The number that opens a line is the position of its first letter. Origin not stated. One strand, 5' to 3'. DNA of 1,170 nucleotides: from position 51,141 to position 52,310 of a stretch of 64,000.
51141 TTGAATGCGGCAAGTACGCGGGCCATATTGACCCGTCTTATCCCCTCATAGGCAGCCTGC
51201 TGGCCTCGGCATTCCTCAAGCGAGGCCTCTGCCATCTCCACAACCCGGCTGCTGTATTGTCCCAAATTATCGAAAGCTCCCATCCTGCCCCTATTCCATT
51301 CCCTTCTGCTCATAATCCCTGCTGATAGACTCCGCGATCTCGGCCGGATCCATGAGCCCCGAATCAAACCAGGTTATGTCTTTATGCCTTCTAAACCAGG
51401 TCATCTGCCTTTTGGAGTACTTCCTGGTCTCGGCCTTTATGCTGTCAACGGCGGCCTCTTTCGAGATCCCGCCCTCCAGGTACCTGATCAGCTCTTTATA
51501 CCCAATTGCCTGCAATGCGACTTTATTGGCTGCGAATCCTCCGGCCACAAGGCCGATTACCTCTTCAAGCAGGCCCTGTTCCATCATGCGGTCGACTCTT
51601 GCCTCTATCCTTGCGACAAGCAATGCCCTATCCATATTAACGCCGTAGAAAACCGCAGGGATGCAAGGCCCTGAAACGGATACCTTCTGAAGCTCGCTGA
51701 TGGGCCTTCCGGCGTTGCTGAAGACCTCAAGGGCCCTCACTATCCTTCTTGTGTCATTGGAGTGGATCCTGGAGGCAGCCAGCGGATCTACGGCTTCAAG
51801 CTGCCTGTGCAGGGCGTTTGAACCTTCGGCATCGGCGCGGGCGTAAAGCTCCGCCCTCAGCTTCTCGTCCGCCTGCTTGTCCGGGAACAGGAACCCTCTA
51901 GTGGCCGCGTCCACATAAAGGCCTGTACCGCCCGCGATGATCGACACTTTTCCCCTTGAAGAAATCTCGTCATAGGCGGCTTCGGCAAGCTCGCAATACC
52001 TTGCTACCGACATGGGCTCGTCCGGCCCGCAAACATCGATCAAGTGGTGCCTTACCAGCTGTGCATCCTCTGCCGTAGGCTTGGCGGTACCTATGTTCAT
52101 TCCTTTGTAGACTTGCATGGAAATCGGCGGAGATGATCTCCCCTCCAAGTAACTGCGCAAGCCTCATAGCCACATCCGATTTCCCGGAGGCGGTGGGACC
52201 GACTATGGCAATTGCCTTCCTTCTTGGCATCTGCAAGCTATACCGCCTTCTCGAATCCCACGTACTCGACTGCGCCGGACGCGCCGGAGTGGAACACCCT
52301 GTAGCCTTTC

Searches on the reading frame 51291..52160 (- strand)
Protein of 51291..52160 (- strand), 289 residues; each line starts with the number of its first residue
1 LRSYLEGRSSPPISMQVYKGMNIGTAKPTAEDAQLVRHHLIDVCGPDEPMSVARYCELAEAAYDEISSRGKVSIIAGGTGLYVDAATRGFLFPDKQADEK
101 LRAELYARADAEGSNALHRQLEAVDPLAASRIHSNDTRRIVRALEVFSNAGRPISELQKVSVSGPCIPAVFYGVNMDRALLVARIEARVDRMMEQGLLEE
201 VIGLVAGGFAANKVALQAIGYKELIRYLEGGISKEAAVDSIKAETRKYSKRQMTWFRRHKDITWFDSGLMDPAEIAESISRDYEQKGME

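Call 32: search_protein_families(library=pfam, proteins=[window:51291-52160:-], max_evalue=0.00001)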
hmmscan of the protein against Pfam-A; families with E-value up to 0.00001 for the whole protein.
window:51291-52160:- (289 aa): 1 family
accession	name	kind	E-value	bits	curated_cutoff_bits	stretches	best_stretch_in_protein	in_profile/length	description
PF01715.23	IPPT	-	8.6e-87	291.3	23.6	1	16-258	1-242/243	IPP transferase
